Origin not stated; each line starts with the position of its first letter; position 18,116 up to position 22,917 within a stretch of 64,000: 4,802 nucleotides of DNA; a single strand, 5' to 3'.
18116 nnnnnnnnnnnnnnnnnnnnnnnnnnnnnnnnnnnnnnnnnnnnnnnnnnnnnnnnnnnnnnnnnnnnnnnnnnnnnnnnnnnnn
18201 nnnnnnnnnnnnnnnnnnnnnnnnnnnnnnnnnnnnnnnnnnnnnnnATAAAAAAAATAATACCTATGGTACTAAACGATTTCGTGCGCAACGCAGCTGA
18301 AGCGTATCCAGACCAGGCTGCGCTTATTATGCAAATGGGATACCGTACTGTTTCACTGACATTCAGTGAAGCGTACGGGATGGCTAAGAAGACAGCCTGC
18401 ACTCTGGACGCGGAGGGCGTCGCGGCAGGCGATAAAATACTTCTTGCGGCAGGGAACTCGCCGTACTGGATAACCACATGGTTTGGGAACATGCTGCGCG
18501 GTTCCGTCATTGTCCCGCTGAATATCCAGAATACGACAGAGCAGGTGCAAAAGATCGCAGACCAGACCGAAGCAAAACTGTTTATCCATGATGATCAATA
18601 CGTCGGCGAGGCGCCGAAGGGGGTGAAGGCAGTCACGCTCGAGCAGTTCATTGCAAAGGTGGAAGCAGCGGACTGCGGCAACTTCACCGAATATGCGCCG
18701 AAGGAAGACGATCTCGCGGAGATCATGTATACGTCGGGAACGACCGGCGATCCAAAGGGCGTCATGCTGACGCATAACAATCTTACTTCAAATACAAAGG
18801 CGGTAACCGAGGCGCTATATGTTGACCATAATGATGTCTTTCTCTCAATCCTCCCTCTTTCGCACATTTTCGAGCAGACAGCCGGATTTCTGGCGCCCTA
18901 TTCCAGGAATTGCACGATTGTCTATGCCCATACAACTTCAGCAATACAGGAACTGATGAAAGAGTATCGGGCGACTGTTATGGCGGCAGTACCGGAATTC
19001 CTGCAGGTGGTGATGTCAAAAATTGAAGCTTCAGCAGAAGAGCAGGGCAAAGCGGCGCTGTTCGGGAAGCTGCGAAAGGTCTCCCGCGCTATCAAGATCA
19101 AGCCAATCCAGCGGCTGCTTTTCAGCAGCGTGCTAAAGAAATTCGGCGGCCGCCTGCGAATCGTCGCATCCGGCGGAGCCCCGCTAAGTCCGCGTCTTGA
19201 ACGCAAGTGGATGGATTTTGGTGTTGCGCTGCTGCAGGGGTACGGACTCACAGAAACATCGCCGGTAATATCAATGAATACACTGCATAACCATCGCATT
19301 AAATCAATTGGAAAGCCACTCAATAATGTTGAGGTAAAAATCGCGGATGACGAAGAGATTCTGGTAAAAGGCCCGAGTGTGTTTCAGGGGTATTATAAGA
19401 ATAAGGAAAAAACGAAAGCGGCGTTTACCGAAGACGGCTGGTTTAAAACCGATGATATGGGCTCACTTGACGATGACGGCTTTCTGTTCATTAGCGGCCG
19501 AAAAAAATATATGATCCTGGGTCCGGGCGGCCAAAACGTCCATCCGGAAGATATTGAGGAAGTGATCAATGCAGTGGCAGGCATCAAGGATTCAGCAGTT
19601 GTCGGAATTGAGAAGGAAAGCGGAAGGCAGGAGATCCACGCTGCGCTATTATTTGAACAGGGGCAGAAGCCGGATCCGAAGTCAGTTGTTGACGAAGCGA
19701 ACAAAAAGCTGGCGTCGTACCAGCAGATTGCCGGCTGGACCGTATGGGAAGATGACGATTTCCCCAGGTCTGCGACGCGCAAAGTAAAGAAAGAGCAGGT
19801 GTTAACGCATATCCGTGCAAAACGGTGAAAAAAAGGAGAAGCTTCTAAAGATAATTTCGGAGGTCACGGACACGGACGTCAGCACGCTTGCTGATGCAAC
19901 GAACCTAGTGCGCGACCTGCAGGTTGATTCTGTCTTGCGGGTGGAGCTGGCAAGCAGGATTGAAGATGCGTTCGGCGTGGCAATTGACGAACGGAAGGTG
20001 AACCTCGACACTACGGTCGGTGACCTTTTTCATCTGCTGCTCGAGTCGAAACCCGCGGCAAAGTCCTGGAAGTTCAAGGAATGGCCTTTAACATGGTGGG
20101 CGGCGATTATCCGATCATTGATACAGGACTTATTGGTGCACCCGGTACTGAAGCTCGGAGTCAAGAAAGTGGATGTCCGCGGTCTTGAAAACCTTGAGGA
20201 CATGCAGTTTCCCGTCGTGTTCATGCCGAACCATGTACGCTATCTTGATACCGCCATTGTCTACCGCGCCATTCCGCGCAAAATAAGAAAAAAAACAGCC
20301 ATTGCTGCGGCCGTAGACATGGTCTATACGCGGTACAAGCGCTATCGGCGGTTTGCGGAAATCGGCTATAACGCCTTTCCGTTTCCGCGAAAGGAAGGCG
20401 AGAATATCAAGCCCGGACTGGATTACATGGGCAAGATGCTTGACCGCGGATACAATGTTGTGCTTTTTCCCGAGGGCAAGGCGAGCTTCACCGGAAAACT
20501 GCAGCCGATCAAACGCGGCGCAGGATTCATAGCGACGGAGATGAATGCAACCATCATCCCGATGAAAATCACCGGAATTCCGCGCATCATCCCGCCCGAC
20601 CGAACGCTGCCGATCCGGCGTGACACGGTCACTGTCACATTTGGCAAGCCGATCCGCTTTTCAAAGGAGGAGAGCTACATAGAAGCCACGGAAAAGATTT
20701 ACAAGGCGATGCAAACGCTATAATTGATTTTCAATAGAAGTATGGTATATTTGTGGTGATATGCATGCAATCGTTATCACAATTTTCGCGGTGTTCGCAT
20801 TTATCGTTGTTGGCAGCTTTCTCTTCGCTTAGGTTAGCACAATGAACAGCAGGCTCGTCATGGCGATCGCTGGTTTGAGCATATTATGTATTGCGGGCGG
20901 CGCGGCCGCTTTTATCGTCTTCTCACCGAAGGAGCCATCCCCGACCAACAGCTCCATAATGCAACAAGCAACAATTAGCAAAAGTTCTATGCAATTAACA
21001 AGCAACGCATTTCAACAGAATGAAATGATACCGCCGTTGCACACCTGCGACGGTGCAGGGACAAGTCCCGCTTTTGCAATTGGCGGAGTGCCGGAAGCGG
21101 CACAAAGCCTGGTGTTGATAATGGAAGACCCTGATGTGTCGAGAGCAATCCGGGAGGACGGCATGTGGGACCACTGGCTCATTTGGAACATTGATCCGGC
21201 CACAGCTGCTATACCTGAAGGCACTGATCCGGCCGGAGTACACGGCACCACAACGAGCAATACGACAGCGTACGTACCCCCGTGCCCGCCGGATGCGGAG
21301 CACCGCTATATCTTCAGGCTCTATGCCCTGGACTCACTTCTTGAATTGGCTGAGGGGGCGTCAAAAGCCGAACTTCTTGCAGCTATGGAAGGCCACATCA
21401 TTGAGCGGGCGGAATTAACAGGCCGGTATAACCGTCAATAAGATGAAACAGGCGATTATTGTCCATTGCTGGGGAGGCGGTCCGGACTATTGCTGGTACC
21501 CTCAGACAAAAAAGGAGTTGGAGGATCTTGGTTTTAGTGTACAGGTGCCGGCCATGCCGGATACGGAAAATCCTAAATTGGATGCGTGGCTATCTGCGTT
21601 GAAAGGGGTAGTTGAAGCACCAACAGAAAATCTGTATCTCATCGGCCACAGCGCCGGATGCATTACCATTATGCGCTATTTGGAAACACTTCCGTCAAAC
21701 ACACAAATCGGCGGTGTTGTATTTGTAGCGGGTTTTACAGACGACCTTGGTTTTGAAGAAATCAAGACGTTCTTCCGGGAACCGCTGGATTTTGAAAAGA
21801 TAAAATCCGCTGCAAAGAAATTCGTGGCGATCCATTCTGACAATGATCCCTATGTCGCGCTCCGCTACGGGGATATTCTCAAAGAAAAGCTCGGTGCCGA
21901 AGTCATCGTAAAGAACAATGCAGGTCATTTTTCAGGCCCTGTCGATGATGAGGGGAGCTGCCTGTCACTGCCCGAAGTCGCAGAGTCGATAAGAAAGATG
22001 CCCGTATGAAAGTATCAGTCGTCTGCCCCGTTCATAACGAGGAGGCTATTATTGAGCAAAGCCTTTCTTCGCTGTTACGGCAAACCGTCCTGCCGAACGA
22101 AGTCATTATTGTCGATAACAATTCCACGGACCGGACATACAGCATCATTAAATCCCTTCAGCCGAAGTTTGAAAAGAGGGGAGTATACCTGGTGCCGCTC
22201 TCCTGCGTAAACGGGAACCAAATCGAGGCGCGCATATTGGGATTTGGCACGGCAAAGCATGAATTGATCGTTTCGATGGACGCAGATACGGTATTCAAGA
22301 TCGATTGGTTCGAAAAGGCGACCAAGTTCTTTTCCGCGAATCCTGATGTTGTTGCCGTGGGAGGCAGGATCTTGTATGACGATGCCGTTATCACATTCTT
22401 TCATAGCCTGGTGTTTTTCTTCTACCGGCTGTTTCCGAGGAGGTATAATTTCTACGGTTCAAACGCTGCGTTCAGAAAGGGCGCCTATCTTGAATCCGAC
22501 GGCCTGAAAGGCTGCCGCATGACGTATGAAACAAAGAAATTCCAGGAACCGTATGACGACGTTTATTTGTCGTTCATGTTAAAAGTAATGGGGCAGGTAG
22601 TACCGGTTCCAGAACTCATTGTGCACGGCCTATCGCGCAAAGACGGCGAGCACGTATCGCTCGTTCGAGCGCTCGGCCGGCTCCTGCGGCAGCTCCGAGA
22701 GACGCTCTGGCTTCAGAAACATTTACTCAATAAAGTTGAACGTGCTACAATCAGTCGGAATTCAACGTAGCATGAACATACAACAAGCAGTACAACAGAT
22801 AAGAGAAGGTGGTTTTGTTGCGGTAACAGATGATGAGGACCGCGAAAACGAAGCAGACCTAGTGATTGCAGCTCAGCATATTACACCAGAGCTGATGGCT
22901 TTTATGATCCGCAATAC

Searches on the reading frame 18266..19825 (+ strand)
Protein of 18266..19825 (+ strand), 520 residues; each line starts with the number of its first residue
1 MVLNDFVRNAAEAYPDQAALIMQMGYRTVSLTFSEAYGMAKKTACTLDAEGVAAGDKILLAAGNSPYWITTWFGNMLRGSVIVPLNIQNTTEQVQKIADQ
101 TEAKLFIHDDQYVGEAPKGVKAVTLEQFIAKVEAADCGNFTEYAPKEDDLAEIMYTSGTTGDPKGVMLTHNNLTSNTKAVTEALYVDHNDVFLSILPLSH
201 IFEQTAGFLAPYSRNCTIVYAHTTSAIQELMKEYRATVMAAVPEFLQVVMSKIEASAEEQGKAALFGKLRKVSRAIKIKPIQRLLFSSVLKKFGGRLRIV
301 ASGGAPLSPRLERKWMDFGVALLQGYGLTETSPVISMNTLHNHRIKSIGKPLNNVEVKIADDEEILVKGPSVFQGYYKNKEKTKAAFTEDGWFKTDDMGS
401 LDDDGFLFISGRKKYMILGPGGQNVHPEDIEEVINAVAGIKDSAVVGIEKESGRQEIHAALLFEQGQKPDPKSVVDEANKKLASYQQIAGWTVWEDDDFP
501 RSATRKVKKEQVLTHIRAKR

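Call 22: search_protein_families(library=pfam, proteins=[window:18266-19825:+], max_evalue=0.001)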
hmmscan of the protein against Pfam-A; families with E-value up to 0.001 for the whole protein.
window:18266-19825:+ (520 aa): 2 families
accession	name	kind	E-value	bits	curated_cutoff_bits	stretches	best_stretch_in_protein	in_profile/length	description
PF00501.34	AMP-binding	-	1.9e-79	267.7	29.9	1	8-377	2-384/384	AMP-binding enzyme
PF13193.12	AMP-binding_C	-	0.00022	22.5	24.5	1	430-505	2-75/76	AMP-binding enzyme C-terminal domain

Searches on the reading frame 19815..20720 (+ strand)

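Call 22: search_protein_families(library=pfam, proteins=[window:19815-20720:+], max_evalue=0.001)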
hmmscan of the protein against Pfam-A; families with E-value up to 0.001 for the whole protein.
window:19815-20720:+ (302 aa): 2 families
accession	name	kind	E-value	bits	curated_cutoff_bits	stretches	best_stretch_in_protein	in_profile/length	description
PF01553.26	Acyltransferase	-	2.8e-18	66.4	23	1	118-252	1-131/132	Acyltransferase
PF00550.31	PP-binding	-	1.5e-10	41.6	20.8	1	8-72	1-64/67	Phosphopantetheine attachment site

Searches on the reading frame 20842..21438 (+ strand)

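Call 22: search_protein_families(library=pfam, proteins=[window:20842-21438:+], max_evalue=0.001)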
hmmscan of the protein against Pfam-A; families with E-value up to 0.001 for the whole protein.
window:20842-21438:+ (199 aa): 1 family
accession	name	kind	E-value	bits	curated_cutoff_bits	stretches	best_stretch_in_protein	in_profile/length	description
PF01161.25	PBP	-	6.3e-36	124.1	24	1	63-196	2-135/135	Phosphatidylethanolamine-binding protein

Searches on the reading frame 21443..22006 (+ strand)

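Call 55: search_protein_families(library=pfam, proteins=[window:21443-22006:+], max_evalue=0.00001)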
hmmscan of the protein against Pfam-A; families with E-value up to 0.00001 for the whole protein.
window:21443-22006:+ (188 aa): 3 families
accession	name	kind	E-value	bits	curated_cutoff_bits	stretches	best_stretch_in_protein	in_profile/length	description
PF06821.19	Ser_hydrolase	-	1.9e-22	80.4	22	1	5-163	2-154/172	Serine hydrolase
PF00561.26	Abhydrolase_1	-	3.9e-07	30.4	25.8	0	62-100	69-105/245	alpha/beta hydrolase fold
PF12697.13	Abhydrolase_6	-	8.1e-07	30.4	26.3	0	5-104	2-100/217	Alpha/beta hydrolase family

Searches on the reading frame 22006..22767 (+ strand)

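Call 55: search_protein_families(library=pfam, proteins=[window:22006-22767:+], max_evalue=0.00001)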
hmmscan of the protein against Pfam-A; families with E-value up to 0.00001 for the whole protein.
window:22006-22767:+ (254 aa): 3 families
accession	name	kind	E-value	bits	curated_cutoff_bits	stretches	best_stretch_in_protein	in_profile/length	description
PF00535.33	Glycos_transf_2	-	6.5e-28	98.2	23.3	1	4-149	1-139/168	Glycosyl transferase family 2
PF13641.12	Glyco_tranf_2_3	-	1.3e-09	38.8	27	1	3-121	3-122/230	Glycosyltransferase like family 2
PF10111.15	Glyco_tranf_2_2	-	2.6e-06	27.6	27.3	1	4-108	1-105/276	Glycosyltransferase like family 2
